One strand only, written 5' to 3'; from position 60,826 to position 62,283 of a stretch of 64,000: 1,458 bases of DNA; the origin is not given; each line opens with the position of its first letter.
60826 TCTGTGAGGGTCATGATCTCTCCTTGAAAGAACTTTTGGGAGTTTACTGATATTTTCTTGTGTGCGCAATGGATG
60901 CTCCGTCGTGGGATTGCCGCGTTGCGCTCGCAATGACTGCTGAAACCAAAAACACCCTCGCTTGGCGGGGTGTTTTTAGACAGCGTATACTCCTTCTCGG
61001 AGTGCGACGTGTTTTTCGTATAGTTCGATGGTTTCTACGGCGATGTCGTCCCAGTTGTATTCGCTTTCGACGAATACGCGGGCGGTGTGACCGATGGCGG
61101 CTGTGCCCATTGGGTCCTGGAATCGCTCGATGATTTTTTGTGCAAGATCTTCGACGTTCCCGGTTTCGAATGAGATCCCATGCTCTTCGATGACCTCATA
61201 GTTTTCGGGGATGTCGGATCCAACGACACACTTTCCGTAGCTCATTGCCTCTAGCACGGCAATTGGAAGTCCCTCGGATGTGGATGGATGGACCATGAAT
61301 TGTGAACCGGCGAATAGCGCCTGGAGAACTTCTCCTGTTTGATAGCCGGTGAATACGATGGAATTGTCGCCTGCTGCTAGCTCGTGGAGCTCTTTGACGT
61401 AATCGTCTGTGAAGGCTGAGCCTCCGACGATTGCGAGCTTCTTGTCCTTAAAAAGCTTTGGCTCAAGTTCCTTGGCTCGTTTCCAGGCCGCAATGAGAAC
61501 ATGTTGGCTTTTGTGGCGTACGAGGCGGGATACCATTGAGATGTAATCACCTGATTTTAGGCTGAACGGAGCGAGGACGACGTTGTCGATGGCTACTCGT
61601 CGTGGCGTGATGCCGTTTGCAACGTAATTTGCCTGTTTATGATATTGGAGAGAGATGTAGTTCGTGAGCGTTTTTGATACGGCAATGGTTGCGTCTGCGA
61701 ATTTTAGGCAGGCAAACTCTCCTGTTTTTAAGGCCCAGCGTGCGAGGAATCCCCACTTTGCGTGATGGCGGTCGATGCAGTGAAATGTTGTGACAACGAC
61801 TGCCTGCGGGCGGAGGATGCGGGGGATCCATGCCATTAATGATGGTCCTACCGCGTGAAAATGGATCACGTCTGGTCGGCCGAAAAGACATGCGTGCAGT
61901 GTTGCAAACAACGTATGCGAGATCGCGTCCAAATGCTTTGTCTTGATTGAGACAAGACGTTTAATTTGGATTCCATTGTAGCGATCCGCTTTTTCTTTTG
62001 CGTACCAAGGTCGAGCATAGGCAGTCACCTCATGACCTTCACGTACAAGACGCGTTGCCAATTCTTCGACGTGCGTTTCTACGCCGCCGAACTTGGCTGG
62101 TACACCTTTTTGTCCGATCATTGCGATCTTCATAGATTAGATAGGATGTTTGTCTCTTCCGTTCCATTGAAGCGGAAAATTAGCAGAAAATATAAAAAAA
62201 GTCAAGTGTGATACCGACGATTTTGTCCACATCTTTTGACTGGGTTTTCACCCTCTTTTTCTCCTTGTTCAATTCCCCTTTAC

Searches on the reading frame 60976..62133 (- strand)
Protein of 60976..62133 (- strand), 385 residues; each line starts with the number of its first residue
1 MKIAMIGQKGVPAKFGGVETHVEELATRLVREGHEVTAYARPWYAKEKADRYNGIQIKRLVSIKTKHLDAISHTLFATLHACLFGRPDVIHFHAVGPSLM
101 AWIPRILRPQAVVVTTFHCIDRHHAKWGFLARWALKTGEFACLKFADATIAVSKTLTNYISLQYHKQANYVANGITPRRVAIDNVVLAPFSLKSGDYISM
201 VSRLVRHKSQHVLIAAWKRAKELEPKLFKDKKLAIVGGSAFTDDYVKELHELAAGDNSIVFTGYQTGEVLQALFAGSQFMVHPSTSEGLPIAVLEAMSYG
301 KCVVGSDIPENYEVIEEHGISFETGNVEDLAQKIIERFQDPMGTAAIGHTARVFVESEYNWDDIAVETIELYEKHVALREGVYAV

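Call 3: search_protein_families(library=pfam, proteins=[window:60976-62133:-], max_evalue=0.01)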
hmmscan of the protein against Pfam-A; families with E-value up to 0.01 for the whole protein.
window:60976-62133:- (385 aa): 8 families
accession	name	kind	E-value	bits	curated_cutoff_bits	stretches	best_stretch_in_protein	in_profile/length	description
PF13692.12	Glyco_trans_1_4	-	1.1e-25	90.9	27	1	197-339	3-141/142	Glycosyl transferases group 1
PF00534.26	Glycos_transf_1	-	1.7e-25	90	26.4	1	196-342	16-160/172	Glycosyl transferases group 1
PF13439.12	Glyco_transf_4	-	5.8e-22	78.9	28.5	1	15-177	1-168/170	Glycosyltransferase Family 4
PF13579.12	Glyco_trans_4_4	-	1.7e-13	51.6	29.7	1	16-162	1-144/158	Glycosyl transferase 4-like domain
PF09314.17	DUF1972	-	2.5e-08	34.2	25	1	3-27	4-28/186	Domain of unknown function (DUF1972)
PF20706.3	GT4-conflict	-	1.5e-06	28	26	1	14-303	10-308/385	Family 4 Glycosyltransferase in conflict systems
PF13524.12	Glyco_trans_1_2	-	3.9e-05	24.1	25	1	232-367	16-141/144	Glycosyl transferase-like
PF08323.17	Glyco_transf_5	-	0.0081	16.3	22.7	0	2-60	1-59/239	Starch synthase catalytic domain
